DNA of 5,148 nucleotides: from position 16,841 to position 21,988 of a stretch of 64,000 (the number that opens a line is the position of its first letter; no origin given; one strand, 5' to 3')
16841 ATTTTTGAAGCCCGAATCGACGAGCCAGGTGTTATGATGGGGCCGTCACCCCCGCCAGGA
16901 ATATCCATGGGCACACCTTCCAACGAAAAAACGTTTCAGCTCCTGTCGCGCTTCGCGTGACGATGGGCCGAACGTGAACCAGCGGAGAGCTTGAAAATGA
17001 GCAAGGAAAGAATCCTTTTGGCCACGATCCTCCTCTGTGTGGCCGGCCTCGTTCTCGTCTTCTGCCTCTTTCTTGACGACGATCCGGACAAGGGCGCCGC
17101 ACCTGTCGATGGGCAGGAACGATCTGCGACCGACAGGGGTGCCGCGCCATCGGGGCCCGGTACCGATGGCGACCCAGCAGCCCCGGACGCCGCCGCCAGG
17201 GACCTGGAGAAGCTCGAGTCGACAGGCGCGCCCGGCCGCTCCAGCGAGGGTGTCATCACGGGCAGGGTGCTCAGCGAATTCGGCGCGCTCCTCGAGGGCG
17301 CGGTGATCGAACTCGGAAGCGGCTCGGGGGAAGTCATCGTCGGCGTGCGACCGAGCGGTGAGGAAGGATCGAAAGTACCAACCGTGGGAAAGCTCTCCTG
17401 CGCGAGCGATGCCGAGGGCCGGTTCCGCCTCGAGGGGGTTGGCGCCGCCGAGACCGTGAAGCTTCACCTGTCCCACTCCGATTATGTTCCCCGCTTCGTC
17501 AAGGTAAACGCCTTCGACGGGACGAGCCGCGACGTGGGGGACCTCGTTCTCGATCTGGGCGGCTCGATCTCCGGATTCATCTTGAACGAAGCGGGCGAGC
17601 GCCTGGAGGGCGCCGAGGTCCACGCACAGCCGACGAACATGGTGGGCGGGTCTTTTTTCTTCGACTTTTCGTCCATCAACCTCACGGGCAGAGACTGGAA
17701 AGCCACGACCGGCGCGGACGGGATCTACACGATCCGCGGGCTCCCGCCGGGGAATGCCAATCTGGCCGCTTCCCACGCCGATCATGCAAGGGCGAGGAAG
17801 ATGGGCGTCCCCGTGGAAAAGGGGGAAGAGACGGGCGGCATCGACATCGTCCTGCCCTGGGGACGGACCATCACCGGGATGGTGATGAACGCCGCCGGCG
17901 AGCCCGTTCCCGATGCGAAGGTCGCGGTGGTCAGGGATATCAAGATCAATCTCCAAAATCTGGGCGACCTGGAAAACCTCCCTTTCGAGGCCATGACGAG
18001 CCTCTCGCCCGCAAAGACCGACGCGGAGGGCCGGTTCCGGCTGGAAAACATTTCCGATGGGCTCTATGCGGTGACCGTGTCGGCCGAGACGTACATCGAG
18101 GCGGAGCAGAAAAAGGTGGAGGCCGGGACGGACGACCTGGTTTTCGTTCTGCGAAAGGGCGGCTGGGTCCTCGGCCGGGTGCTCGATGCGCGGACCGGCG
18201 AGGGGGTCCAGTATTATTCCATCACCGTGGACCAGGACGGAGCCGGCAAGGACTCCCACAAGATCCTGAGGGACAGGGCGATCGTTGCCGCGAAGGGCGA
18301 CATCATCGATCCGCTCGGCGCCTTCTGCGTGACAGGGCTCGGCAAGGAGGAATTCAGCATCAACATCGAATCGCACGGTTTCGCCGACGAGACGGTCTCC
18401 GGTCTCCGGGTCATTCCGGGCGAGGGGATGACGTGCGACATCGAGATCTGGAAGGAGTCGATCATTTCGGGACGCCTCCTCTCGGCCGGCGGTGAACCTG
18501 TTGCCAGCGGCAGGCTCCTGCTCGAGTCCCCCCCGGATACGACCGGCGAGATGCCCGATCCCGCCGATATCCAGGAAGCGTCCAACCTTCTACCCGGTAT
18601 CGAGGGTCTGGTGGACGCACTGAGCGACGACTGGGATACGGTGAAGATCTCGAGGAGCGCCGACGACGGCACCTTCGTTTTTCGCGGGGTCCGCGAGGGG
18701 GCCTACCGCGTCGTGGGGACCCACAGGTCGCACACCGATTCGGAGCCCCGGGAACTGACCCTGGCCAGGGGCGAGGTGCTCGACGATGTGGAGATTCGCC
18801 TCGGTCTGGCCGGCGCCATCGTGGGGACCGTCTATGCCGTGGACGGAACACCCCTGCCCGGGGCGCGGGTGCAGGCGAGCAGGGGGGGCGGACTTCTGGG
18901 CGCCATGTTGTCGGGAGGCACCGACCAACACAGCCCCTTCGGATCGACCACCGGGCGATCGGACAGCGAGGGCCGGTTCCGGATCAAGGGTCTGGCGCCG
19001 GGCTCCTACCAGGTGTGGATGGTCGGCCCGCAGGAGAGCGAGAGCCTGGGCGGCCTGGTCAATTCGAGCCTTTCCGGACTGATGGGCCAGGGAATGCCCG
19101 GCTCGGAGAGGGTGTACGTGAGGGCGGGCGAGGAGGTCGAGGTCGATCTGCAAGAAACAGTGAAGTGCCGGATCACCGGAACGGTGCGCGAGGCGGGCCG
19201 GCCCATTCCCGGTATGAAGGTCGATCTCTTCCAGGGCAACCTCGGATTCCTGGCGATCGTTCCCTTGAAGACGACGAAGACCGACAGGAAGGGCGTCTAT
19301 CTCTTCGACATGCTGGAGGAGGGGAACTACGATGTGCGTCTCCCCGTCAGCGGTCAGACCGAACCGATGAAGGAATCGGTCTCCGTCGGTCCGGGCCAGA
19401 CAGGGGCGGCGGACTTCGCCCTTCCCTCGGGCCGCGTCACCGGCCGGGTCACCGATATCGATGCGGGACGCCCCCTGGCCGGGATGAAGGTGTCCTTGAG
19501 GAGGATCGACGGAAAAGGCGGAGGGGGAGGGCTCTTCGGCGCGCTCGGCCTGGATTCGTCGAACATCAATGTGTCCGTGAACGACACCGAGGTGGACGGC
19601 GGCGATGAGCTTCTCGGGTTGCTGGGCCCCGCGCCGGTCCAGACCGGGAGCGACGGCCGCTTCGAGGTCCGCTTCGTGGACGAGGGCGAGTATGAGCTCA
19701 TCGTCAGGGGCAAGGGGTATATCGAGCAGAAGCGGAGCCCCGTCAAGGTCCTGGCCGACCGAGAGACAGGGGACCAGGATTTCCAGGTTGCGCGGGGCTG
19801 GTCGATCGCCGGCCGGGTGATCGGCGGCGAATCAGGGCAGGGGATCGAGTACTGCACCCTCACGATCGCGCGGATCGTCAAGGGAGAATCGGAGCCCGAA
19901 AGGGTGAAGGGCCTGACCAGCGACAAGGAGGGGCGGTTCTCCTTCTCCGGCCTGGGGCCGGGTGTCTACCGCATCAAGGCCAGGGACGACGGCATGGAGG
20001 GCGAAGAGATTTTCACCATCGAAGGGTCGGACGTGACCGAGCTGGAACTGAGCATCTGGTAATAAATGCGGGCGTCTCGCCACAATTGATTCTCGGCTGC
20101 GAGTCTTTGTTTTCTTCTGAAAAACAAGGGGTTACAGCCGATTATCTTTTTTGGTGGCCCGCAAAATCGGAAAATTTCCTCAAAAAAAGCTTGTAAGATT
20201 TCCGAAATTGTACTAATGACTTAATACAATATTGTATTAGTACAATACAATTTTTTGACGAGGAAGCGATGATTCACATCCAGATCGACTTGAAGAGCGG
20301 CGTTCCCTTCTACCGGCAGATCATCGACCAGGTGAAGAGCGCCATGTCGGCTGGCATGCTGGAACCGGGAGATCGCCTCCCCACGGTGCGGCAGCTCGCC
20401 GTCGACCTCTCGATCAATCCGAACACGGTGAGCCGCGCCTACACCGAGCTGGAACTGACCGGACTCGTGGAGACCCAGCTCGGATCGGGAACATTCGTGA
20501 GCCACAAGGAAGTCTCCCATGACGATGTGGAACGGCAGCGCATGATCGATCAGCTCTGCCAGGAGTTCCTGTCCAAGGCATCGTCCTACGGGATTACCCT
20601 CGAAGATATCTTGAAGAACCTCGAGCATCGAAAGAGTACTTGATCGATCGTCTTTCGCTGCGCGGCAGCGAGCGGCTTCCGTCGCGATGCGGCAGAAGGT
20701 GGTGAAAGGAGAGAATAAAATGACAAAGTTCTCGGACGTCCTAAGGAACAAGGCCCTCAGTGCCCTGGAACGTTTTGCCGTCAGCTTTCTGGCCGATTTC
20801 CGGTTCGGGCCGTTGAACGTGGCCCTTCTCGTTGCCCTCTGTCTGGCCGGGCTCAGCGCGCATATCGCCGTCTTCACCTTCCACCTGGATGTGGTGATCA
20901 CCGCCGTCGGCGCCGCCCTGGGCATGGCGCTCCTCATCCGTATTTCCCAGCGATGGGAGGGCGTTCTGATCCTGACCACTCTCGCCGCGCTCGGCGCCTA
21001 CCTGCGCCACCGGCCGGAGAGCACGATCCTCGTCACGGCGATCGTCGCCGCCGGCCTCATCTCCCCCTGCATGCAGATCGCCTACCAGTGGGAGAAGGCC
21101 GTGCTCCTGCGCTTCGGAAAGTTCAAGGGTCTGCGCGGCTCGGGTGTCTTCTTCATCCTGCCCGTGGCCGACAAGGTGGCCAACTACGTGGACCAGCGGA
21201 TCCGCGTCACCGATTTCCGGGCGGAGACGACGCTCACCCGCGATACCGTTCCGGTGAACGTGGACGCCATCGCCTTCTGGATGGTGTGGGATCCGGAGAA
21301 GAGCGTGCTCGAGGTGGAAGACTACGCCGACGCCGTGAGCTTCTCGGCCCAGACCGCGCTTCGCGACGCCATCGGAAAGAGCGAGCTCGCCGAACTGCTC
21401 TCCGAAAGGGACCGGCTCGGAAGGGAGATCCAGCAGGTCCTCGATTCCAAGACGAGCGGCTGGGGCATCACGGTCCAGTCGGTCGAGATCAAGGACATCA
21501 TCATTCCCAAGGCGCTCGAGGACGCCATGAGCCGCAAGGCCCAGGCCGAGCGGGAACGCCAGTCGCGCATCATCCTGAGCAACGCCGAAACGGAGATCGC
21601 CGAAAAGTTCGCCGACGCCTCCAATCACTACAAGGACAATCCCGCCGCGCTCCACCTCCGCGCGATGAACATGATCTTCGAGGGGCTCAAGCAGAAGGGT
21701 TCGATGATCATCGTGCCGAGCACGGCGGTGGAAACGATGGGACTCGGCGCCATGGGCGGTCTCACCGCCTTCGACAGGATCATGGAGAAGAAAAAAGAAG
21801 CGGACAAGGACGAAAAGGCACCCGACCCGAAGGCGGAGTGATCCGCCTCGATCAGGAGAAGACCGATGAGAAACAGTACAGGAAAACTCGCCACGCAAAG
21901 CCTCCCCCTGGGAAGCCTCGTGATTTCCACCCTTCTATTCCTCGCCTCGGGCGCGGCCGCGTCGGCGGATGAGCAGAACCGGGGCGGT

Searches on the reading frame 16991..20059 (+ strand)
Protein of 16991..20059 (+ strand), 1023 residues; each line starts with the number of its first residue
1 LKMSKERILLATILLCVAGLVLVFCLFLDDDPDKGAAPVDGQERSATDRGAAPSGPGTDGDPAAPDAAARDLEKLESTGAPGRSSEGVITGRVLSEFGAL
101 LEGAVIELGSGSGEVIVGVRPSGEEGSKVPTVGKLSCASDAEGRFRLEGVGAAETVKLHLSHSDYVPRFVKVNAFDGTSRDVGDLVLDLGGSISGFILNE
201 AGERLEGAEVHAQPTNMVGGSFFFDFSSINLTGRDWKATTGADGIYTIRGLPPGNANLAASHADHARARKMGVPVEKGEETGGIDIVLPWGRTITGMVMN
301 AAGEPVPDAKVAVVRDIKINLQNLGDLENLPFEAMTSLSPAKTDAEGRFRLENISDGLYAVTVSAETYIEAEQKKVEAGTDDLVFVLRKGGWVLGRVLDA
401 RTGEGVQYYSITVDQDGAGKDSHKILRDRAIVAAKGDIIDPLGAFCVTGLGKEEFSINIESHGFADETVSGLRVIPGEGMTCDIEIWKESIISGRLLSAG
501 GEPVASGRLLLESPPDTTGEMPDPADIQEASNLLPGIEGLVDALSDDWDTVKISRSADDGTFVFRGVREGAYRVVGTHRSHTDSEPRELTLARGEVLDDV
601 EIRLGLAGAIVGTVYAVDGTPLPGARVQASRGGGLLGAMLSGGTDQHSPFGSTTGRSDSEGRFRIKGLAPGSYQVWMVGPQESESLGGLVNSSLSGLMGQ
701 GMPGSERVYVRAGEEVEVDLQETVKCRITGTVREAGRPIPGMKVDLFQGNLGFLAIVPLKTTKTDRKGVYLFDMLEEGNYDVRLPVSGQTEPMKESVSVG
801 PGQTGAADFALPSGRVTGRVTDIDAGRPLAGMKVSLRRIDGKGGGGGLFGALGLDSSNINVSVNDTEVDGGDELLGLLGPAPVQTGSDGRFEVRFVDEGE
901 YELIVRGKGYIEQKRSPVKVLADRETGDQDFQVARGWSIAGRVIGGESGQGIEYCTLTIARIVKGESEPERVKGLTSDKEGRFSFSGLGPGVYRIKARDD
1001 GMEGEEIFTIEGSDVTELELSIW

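Call 30: search_protein_families(library=pfam, proteins=[window:16991-20059:+], max_evalue=0.00001)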
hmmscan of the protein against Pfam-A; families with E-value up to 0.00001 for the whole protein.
window:16991-20059:+ (1023 aa): 11 families
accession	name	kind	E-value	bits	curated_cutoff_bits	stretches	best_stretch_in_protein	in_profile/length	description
PF13620.12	CarboxypepD_reg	-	1.4e-83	275.8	32.3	5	192-288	1-81/82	Carboxypeptidase regulatory-like domain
PF13715.12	CarbopepD_reg_2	-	5.9e-27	94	32.2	0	341-380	28-66/88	CarboxypepD_reg-like domain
PF17210.9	SdrD_B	-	2.3e-21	76.5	29.7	0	737-787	22-67/112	SdrD B-like domain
PF17802.7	SpaA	-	1e-17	64.5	23.1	0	732-783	9-57/91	Prealbumin-like fold domain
PF00775.27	Dioxygenase_C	-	6e-15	55.6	27.3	0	609-680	31-103/182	Dioxygenase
PF10670.15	DUF4198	-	3.7e-13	50.5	34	0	291-366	146-208/209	Domain of unknown function (DUF4198)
PF14686.12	fn3_3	-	2.4e-12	46.9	24.4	0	884-926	30-73/75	Polysaccharide lyase family 4, domain II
PF09430.16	EMC7_beta-sandw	-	9.7e-09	35.9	26.6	0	557-575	26-44/122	ER membrane protein complex subunit 7, beta-sandwich domain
PF23193.1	NOMO_3rd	-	3.2e-06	27.6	27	0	759-790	59-89/120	NOMO third transthyretin-like domain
PF07210.18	DUF1416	-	5e-06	26.8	23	0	715-783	9-71/97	Protein of unknown function (DUF1416)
PF24025.1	Ig_DR_A0283-like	-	5.8e-06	27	27.1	0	655-692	40-74/102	DR_A0283-like, Ig-like domain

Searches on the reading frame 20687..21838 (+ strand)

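Call 30: search_protein_families(library=pfam, proteins=[window:20687-21838:+], max_evalue=0.00001)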
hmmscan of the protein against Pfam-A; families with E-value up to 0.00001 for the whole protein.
window:20687-21838:+ (384 aa): 1 family
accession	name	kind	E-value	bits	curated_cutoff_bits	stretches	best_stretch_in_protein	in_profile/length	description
PF01145.31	Band_7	-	6.4e-35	121.2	23.6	1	134-301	5-175/176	SPFH domain / Band 7 family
